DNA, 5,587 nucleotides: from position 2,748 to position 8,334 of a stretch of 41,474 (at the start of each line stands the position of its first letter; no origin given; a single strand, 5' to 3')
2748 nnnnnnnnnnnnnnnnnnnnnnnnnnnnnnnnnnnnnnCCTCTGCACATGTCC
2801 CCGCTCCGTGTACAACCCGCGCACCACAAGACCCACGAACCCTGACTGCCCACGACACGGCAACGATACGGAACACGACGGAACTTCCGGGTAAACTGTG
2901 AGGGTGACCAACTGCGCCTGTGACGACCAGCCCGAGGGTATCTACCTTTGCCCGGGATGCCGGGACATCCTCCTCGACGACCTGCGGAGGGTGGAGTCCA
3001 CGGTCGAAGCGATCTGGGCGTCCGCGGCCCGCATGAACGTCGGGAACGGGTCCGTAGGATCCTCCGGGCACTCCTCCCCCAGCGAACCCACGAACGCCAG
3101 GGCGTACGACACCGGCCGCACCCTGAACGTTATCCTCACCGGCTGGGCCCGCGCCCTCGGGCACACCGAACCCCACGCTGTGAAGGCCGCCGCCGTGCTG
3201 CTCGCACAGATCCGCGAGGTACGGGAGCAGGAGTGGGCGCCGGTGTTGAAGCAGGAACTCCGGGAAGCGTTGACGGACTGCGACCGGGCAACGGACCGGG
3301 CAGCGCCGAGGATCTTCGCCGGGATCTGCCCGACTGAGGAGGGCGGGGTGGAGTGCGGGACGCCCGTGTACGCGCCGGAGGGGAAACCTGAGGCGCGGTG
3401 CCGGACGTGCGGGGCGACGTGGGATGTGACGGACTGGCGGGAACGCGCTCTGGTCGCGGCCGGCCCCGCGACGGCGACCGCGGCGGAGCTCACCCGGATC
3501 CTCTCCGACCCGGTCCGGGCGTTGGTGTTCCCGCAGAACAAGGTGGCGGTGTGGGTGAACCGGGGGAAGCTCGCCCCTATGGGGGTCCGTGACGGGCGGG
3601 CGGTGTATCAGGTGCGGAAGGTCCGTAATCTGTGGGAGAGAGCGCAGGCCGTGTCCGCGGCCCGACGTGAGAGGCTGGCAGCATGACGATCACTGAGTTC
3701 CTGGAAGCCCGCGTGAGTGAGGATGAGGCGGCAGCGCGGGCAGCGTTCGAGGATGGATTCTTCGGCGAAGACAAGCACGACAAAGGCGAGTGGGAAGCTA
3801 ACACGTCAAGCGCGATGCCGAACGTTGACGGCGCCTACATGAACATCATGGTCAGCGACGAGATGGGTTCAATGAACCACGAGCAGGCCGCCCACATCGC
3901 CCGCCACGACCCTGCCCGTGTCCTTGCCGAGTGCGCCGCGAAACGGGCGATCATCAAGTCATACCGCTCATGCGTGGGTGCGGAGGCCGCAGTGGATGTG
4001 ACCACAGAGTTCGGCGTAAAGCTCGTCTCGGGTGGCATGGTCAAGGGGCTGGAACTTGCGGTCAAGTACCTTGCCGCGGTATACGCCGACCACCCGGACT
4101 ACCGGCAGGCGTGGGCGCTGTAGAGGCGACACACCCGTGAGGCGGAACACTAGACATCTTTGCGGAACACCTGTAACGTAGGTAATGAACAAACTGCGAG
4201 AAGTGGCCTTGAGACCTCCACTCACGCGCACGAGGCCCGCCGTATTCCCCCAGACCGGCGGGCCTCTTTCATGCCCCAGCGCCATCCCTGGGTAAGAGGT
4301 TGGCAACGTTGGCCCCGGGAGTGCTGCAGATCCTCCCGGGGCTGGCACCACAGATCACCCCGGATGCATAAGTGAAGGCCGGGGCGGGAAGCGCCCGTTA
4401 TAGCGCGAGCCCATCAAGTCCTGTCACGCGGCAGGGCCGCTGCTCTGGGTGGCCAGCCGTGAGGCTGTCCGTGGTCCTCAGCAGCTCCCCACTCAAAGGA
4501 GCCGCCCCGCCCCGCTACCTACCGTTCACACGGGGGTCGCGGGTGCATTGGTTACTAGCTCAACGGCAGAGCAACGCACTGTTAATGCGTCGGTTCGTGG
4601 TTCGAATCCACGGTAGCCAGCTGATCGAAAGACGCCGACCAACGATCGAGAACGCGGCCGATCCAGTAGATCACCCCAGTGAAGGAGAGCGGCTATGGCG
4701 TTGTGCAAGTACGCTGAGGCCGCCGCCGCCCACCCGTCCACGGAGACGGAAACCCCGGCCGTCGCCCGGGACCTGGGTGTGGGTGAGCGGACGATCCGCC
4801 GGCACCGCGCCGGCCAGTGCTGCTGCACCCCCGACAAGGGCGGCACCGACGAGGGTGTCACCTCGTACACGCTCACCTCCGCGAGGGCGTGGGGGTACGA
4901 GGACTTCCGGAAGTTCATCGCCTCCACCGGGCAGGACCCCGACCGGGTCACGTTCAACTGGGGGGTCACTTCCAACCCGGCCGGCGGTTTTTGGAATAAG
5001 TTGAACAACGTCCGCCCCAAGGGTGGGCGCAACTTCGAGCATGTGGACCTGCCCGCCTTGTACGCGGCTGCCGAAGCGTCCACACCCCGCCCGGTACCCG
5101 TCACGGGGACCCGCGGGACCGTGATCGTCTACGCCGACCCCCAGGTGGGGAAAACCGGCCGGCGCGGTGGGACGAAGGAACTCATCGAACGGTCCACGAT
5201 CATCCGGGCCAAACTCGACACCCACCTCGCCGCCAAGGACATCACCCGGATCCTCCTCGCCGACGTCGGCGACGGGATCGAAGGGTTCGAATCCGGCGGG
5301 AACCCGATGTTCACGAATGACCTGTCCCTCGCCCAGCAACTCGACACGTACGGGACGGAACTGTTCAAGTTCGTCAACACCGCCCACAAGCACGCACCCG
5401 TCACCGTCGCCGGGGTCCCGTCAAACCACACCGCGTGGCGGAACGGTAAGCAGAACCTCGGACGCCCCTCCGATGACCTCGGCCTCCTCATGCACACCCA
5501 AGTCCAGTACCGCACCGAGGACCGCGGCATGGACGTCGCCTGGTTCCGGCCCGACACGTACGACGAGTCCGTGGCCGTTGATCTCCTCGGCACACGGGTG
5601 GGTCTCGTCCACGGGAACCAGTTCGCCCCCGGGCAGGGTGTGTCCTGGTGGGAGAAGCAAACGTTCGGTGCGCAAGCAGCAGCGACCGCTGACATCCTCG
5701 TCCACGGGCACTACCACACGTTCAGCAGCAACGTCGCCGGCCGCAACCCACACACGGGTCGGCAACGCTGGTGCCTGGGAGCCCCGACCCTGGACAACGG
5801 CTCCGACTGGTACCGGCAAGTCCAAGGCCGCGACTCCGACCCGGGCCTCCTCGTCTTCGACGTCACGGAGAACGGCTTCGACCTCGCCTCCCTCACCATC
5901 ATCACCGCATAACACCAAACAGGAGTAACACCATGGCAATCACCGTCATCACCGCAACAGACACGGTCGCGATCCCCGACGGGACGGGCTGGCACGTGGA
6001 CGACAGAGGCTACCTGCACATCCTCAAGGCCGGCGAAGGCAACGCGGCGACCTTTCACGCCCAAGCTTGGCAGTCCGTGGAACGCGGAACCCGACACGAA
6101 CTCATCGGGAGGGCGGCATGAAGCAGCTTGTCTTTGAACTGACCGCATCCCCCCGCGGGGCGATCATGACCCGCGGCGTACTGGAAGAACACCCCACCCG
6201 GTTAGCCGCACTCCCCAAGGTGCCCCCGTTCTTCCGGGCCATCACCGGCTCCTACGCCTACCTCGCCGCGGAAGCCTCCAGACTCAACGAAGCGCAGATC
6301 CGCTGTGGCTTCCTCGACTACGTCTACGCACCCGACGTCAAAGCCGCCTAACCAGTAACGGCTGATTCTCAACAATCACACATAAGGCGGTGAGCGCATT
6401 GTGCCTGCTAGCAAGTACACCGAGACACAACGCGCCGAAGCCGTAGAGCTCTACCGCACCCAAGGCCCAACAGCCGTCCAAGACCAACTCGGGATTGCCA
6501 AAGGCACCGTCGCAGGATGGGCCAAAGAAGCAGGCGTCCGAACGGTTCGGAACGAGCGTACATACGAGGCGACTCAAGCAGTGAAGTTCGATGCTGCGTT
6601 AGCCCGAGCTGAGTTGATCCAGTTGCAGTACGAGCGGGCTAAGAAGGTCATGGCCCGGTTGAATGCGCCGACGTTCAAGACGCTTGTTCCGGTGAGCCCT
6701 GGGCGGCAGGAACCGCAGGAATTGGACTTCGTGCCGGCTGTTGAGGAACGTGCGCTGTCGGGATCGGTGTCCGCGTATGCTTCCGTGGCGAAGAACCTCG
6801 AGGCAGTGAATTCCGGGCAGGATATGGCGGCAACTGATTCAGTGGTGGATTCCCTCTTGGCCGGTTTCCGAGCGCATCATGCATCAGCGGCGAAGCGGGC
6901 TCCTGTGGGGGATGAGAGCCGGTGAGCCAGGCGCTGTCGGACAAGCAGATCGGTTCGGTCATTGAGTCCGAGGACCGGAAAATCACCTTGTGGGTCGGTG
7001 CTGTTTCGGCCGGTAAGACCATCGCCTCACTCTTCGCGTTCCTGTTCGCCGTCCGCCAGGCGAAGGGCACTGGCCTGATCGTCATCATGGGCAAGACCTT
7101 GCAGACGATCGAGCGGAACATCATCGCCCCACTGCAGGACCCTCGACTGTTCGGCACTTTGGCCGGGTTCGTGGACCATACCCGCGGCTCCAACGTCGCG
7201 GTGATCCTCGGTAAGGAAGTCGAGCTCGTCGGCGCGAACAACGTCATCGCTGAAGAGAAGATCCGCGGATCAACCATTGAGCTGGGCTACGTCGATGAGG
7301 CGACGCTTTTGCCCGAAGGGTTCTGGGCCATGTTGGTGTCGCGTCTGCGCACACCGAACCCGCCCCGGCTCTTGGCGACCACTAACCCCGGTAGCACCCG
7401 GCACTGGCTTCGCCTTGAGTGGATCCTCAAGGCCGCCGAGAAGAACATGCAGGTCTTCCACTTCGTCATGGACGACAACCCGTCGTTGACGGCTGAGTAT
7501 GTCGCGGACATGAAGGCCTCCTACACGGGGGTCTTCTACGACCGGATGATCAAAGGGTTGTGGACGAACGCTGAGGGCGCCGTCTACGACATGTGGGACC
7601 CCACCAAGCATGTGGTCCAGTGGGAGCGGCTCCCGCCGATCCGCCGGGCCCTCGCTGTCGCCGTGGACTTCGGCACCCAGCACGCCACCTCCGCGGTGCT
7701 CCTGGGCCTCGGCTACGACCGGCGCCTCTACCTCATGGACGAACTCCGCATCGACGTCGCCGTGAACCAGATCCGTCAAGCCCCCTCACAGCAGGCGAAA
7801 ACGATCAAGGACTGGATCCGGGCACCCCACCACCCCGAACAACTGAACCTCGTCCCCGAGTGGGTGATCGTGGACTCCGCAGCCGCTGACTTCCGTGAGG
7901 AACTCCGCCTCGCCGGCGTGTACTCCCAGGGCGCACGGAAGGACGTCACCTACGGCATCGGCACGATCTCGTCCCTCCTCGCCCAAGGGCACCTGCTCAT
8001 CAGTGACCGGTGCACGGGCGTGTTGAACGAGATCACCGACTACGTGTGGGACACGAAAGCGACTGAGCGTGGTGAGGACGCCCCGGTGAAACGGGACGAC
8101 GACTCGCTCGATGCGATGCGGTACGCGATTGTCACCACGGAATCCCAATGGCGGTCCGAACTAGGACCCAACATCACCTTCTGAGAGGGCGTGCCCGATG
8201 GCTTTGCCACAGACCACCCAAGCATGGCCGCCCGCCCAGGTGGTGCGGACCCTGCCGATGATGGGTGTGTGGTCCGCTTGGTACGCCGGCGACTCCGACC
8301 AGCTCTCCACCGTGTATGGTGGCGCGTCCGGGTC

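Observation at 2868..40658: Near-palindromic 9-mer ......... and a CGGAAC half-site family confined to regulatory/intergenic DNA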

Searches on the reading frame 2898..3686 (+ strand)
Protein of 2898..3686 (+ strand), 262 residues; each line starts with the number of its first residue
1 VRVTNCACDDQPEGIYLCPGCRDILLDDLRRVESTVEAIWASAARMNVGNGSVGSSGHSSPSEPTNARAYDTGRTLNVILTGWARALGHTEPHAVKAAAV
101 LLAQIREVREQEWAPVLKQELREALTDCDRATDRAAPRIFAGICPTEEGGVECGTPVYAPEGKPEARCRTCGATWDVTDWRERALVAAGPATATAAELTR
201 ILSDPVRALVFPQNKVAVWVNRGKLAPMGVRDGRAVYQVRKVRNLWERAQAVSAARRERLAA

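Call 10: search_protein_families(library=pfam, proteins=[window:2898-3686:+], max_evalue=0.01)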
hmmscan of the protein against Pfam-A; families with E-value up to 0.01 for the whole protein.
window:2898-3686:+ (262 aa): 0 families

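Call 30: search_protein_families(library=phrogs, proteins=[window:2898-3686:+], max_evalue=0.001)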
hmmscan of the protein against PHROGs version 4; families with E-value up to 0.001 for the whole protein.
window:2898-3686:+ (262 aa): 2 families
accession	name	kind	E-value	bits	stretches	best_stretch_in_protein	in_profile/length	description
phrog_908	-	unknown function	1.2e-37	130.8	1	4-259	52-320/361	-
phrog_1467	-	unknown function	4e-08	34.1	1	14-196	22-222/226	-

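Call 37: search_dna_similar(query=window:2898-3686:+, collection=phages, mode=protein, max_rows=25)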
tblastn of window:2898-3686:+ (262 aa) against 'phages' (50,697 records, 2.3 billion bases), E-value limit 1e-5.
Records with a match: 2; places in all: 2; records where one place covers at least 80% of the query: 2.
Best place of each record, by identity: <60% 2.
By first word of the organism name: Arthrobacter 2.
By host as written in the record: Arthrobacter globiformis NRRL B-2979 SEA 2.
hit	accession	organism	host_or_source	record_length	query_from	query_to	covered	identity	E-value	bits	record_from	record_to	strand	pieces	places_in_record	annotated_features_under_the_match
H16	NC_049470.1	Arthrobacter phage TripleJ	Arthrobacter globiformis NRRL B-2979 SEA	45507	3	251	95%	48.2%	2e-49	180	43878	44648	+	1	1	82: helix-turn-helix DNA binding domain protein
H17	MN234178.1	Arthrobacter phage TripleJ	Arthrobacter globiformis NRRL B-2979 SEA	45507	3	251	95%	48.2%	2e-49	180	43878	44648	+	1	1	82: helix-turn-helix DNA binding domain protein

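Call 57: search_solved_structures(query=window:2904-3686:+, max_evalue=1)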
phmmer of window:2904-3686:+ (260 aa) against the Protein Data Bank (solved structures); distinct sequences matched with E-value up to 1: 1.
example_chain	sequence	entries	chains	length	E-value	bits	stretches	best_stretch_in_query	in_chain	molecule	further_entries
8oi8_C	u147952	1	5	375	0.24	14.2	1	140-199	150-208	Actin, cytoplasmic 1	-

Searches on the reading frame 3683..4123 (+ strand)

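Call 10: search_protein_families(library=pfam, proteins=[window:3683-4123:+], max_evalue=0.01)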
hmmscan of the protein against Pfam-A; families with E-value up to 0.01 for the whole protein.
window:3683-4123:+ (146 aa): 1 family
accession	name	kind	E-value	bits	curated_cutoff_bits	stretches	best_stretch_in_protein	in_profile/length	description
PF19730.4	DUF6221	-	1.2e-28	100.6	27.6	1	2-145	3-121/122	Family of unknown function (DUF6221)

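Call 30: search_protein_families(library=phrogs, proteins=[window:3683-4123:+], max_evalue=0.001)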
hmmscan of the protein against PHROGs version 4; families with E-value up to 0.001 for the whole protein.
window:3683-4123:+ (146 aa): 1 family
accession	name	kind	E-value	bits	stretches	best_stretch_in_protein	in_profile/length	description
phrog_6326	-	unknown function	1.3e-28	101.2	1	2-145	153-269/272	-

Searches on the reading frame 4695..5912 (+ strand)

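Call 49: search_protein_families(library=pfam, proteins=[window:4695-5912:+], max_evalue=0.05)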
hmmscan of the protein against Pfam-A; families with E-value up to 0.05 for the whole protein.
window:4695-5912:+ (405 aa): 1 family
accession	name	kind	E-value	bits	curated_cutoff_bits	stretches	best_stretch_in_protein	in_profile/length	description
PF12850.12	Metallophos_2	-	0.021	15.3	27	1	288-347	70-123/154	Calcineurin-like phosphoesterase superfamily domain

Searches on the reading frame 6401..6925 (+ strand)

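Call 49: search_protein_families(library=pfam, proteins=[window:6401-6925:+], max_evalue=0.05)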
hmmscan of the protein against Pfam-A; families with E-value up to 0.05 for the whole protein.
window:6401-6925:+ (174 aa): 3 families
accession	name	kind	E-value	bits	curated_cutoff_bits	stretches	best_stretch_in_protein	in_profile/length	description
PF13384.12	HTH_23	-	0.0083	16.4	24.6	1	7-42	3-39/50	Homeodomain-like domain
PF01527.26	HTH_Tnp_1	-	0.027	15.1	24.1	0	4-58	5-58/75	Transposase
PF13380.12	CoA_binding_2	-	0.041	14.8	22.8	0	14-51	71-108/116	CoA binding domain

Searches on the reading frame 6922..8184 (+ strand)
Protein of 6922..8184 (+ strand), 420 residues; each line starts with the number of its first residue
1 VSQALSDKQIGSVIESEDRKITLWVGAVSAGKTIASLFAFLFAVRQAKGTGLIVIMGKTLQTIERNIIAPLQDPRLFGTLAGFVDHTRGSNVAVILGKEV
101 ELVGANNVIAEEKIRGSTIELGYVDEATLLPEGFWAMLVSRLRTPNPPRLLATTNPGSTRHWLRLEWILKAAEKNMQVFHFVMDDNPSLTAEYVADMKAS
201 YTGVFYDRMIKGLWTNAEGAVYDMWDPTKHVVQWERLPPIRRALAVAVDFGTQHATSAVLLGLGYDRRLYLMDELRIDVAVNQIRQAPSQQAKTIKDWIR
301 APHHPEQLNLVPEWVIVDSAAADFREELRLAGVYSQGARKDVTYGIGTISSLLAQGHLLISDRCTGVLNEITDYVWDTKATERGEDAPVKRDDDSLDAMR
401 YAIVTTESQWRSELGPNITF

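Call 49: search_protein_families(library=pfam, proteins=[window:6922-8184:+], max_evalue=0.05)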
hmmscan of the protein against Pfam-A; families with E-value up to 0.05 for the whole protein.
window:6922-8184:+ (420 aa): 4 families
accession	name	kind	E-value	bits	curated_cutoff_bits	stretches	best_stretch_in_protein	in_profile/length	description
PF17289.8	Terminase_6C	-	2.6e-05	24.7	22.6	1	318-404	67-153/155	Terminase RNaseH-like domain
PF03237.21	Terminase_6N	-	4.1e-05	23.8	22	1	29-223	7-209/215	Terminase large subunit, T4likevirus-type, N-terminal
PF04466.19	Terminase_3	-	0.00048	20.2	23.2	1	118-199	98-185/201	Phage terminase large subunit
PF17288.8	Terminase_3C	-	0.0079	17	26.7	1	345-403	92-153/155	Terminase RNAseH like domain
